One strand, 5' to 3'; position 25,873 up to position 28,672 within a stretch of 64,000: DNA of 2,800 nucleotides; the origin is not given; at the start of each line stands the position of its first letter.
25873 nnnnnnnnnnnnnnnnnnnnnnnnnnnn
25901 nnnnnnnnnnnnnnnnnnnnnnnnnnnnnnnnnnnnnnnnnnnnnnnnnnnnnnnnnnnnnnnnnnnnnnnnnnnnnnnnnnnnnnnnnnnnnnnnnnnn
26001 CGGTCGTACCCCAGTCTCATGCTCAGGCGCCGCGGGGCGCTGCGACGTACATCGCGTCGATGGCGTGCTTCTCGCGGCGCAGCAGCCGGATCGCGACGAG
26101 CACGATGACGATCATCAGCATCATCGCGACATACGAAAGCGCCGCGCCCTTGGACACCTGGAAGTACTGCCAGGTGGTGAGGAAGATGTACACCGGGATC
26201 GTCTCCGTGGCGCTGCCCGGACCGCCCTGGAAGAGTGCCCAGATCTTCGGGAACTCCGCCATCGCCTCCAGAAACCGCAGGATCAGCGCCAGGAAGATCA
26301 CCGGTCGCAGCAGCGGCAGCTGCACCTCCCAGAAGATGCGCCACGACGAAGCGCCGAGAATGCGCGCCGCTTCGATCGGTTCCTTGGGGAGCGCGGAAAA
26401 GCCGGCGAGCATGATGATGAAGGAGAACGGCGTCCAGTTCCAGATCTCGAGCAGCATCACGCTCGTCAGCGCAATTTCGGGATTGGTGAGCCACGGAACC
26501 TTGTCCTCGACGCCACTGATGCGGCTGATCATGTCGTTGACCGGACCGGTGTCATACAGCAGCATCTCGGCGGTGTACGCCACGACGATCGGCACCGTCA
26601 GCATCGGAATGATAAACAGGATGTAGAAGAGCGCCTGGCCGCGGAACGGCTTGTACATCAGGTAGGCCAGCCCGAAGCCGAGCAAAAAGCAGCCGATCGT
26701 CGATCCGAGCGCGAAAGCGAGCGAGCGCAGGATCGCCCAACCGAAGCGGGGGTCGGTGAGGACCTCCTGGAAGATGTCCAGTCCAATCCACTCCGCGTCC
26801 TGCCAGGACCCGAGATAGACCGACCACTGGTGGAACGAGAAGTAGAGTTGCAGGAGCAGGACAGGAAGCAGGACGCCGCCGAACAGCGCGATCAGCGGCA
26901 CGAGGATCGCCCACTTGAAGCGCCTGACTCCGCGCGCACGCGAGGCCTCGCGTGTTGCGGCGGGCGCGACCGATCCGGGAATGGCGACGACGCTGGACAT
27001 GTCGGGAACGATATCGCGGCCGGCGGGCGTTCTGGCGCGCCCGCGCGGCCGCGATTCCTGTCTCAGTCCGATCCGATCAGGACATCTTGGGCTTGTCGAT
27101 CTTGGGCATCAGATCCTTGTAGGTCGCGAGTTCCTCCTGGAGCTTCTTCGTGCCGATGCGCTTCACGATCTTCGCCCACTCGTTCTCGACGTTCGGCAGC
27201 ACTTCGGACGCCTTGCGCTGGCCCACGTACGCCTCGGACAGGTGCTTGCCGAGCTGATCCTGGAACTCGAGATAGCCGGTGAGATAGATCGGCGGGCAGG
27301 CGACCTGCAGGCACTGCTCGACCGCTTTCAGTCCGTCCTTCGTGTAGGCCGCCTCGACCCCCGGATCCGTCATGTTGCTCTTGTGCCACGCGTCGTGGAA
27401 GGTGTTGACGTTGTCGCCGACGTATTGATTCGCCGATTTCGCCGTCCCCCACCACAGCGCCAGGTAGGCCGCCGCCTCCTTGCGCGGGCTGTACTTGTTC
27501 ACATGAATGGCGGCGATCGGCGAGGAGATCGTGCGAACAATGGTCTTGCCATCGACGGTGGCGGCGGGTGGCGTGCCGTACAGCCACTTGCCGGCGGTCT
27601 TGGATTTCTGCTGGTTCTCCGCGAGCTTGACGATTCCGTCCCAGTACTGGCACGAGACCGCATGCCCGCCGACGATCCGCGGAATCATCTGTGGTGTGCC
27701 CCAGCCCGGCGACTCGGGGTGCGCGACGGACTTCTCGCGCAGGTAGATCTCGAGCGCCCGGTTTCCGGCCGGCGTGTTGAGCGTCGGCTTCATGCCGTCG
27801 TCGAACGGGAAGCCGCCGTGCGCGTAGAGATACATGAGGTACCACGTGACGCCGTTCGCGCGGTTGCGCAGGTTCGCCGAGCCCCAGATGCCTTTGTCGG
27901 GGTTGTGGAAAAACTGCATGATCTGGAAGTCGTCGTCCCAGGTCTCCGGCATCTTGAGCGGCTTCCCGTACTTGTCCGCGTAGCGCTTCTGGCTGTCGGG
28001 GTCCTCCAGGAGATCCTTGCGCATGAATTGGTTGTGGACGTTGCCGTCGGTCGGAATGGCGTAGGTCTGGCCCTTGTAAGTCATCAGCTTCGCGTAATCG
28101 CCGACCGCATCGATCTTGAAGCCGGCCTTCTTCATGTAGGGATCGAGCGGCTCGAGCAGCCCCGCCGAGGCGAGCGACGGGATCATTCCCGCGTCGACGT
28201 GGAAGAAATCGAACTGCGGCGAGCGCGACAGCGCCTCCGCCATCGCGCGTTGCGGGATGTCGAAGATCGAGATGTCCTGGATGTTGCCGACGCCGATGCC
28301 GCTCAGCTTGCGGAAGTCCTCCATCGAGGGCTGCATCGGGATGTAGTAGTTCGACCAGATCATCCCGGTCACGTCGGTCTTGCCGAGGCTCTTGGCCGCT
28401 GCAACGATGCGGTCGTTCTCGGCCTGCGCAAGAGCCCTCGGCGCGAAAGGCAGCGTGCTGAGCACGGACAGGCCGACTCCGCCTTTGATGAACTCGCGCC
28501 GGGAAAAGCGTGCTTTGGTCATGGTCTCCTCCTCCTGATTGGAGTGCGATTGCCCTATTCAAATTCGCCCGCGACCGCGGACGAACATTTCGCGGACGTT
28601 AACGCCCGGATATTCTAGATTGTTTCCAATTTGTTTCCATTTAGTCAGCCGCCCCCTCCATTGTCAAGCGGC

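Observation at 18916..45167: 26-kb catabolic island whose enzyme set suggests a non-canonical N-heteroaromatic carboxylate (pyridine-carboxylate-like) pathway, with no transcription factor inside it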

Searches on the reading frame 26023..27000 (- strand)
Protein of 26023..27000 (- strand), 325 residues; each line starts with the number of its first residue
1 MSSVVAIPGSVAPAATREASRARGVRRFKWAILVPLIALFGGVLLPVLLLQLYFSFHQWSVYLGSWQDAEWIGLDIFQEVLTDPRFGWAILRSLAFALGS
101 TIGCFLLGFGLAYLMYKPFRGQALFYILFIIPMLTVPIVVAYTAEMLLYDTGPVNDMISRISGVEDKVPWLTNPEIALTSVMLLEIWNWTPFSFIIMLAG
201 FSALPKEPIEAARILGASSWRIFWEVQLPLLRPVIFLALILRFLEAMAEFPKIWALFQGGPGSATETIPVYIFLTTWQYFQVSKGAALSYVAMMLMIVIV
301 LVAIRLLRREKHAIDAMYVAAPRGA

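Call 6: search_protein_families(library=pfam, proteins=[window:26023-27000:-], max_evalue=0.001)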
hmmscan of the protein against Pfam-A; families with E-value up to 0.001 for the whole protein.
window:26023-27000:- (325 aa): 1 family
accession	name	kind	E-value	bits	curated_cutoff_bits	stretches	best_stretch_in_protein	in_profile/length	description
PF00528.27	BPD_transp_1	-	4.8e-20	72.5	26.4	1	106-304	3-174/184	Binding-protein-dependent transport system inner membrane component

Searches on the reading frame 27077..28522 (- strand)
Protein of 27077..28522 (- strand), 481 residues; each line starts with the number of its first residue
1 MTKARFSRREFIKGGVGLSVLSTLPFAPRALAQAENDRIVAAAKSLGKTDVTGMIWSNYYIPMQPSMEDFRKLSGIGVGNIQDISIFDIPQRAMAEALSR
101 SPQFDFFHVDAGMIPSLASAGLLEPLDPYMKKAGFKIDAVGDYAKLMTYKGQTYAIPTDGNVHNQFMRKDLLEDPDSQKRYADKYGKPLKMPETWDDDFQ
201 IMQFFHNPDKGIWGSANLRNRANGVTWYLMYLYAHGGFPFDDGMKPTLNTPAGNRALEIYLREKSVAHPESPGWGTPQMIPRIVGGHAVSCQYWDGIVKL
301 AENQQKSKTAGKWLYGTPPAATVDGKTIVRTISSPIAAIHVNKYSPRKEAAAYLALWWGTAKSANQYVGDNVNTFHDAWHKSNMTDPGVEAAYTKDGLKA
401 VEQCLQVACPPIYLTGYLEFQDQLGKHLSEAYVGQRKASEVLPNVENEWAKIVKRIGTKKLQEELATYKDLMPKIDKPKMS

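Call 6: search_protein_families(library=pfam, proteins=[window:27077-28522:-], max_evalue=0.001)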
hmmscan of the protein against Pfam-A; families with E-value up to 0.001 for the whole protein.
window:27077-28522:- (481 aa): 2 families
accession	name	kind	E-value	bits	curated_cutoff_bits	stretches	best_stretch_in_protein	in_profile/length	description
PF13416.11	SBP_bac_8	-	6.2e-12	46.3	27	1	69-366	5-251/279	Bacterial extracellular solute-binding protein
PF01547.30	SBP_bac_1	-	7.5e-10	39.7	26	1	100-352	47-294/307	Bacterial extracellular solute-binding protein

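Call 10: search_protein_families(library=ncbifam, proteins=[window:27077-28522:-], max_evalue=0.00001)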
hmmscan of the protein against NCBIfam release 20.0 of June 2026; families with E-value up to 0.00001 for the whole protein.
window:27077-28522:- (481 aa): 0 families

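Call 63: search_solved_structures(query=window:27077-28522:-, max_evalue=0.001)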
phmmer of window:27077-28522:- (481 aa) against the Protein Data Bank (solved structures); distinct sequences matched with E-value up to 0.001: 3.
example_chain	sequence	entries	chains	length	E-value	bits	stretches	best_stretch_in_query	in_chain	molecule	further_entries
1eu8_A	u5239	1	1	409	2.5e-09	39.4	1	99-455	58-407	TREHALOSE/MALTOSE BINDING PROTEIN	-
6dtq_A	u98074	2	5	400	1.9e-05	26.7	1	165-448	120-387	maltose-binding protein MalE3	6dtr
5ci5_A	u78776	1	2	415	2.5e-05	26.2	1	87-261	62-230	Extracellular solute-binding protein family 1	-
